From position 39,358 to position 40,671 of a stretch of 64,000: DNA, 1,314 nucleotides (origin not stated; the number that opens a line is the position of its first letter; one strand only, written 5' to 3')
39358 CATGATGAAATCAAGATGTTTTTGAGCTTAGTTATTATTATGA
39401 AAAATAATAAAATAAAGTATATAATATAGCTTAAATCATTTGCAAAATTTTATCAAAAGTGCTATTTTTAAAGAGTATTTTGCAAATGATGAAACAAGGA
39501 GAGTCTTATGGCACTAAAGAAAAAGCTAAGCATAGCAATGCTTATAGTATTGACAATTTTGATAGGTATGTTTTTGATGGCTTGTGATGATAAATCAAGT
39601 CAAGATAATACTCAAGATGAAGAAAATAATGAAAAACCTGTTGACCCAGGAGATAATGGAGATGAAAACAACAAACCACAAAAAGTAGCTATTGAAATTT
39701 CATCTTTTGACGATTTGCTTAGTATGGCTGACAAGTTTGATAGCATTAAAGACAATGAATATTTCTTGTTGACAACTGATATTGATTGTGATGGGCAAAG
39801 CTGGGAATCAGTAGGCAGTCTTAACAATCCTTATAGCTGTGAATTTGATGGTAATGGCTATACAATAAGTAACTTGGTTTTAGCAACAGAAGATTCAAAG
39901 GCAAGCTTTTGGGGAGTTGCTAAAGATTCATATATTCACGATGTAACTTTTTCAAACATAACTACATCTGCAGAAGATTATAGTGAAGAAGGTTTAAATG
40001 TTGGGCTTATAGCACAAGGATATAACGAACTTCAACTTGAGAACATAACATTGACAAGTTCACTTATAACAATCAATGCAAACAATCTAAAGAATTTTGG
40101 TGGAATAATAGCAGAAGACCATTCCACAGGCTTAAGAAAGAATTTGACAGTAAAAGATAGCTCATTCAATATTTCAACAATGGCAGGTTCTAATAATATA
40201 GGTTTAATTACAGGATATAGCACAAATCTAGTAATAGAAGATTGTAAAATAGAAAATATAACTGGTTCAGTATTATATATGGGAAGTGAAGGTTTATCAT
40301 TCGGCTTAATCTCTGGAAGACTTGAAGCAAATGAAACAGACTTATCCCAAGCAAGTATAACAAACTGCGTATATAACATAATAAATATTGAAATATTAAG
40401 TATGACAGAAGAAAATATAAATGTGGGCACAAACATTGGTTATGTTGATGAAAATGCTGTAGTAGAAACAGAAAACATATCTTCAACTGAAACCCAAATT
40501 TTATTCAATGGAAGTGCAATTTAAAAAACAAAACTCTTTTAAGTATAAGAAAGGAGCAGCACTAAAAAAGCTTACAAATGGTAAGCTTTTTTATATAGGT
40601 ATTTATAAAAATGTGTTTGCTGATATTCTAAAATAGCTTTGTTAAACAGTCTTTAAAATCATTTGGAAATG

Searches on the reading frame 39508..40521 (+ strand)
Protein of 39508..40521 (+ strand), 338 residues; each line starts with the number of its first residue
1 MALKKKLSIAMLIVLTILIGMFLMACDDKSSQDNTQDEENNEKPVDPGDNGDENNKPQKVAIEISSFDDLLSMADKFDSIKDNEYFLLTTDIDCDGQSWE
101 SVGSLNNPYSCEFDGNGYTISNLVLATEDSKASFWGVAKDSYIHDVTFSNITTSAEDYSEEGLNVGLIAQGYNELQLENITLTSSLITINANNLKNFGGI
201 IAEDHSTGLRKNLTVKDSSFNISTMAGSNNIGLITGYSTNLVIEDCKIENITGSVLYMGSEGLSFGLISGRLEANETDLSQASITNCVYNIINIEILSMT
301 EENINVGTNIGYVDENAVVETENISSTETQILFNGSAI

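Call 27: find_encoding_contigs(protein=window:39508-40521:+, flank=10000, max_places=1)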
Protein window:39508-40521:+ (338 aa): 10 contigs read that carry it; 1 place shown.
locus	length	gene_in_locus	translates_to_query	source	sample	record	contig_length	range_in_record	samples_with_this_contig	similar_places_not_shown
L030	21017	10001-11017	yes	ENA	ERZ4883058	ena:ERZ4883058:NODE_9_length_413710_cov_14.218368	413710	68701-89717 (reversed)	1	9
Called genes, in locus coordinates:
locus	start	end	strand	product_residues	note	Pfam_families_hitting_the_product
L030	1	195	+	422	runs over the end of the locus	PF01018:GTP1_OBG, PF02421:FeoB_N, PF01926:MMR_HSR1, PF09269:DUF1967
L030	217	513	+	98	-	PF01985:CRS1_YhbY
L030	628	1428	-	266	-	-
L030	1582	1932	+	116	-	PF02410:RsfS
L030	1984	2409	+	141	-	PF01451:LMWPc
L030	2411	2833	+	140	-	PF02502:LacAB_rpiB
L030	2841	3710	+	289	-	-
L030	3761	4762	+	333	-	PF00044:Gp_dh_N, PF02800:Gp_dh_C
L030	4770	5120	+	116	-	-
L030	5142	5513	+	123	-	-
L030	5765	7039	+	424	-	PF05697:Trigger_N, PF00254:FKBP_C, PF05698:Trigger_C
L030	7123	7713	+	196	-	PF00574:CLP_protease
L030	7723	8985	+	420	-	PF06689:zf-C4_ClpX, PF00493:MCM (weak), PF01078:Mg_chelatase (faint), PF00158:Sigma54_activat (faint), PF00004:AAA, PF07724:AAA_2, PF07728:AAA_5 (faint), PF10431:ClpB_D2-small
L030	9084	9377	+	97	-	-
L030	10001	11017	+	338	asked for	-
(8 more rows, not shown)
